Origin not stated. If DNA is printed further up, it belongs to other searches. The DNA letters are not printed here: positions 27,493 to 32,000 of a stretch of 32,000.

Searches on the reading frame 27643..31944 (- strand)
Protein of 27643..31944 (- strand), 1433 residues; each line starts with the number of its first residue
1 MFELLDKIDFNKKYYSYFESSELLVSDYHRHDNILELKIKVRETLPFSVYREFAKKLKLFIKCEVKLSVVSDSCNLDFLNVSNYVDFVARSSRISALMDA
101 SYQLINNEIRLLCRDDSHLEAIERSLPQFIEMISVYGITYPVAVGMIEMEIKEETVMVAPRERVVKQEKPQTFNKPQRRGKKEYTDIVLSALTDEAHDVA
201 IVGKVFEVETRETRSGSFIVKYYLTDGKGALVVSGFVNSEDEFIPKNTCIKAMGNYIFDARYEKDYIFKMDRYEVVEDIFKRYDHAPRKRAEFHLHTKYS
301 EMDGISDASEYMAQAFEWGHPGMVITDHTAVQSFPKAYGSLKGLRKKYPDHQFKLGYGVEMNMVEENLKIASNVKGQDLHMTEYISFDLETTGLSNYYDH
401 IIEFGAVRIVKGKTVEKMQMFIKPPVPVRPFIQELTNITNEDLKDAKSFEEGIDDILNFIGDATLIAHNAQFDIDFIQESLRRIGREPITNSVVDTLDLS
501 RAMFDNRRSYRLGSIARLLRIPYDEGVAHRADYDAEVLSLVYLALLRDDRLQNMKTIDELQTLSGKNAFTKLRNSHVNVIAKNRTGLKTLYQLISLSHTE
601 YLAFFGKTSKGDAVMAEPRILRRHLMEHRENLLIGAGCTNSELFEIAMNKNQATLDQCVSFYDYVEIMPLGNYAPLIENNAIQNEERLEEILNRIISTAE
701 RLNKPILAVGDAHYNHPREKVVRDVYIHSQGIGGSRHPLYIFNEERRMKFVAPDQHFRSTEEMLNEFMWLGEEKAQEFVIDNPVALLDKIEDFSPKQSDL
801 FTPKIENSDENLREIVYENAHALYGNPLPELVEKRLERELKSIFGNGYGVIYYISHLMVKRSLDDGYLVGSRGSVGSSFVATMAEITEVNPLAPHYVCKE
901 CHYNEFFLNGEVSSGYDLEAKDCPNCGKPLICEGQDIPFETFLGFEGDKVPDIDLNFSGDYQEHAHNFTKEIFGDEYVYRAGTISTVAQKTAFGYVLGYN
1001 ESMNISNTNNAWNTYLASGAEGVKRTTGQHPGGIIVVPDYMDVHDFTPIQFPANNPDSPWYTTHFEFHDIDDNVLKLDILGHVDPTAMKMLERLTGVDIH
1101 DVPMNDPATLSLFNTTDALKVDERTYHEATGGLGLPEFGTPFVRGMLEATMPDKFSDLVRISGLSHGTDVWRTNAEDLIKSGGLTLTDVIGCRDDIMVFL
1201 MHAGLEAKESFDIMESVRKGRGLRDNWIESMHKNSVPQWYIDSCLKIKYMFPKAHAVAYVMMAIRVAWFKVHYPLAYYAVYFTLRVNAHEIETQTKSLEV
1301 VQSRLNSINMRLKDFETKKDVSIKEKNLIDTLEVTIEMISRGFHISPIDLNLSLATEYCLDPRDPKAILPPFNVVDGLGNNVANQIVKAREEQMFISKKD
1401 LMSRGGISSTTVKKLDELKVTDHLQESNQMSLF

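Call 40: find_encoding_contigs(protein=window:27643-31944:-, flank=10000, max_places=3)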
Protein window:27643-31944:- (1433 aa): 3 contigs read that carry it; 1 place shown.
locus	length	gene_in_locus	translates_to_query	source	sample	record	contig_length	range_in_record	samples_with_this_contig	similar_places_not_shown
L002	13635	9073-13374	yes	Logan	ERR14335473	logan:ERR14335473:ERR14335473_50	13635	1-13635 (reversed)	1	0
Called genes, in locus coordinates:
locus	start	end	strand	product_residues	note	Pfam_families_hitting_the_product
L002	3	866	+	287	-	?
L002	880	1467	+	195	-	PF01330:RuvA_N, PF00633:HHH (faint), PF14520:HHH_5, PF07499:RuvA_C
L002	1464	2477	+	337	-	PF05496:RuvB_N, PF00004:AAA, PF07728:AAA_5 (weak), PF17864:AAA_lid_4, PF05491:WHD_RuvB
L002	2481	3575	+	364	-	PF03033:Glyco_transf_28, PF04101:Glyco_tran_28_C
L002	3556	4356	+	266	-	-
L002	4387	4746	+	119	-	PF03780:Asp23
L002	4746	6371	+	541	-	PF02734:Dak2, PF21645:FakA-like_M, PF13684:FakA-like_C, PF02645:DegV (faint)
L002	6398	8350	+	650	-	PF00270:DEAD, PF04851:ResIII, PF00271:Helicase_C, PF19833:RecG_dom3_C (faint)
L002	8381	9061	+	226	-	PF14622:Ribonucleas_3_3, PF00636:Ribonuclease_3, PF00035:dsrm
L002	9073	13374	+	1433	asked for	PF14480:DNA_pol3_a_NI (weak), PF02811:PHP, PF00929:RNase_T, PF07733:DNA_pol3_alpha, PF17657:DNA_pol3_finger, PF14579:HHH_6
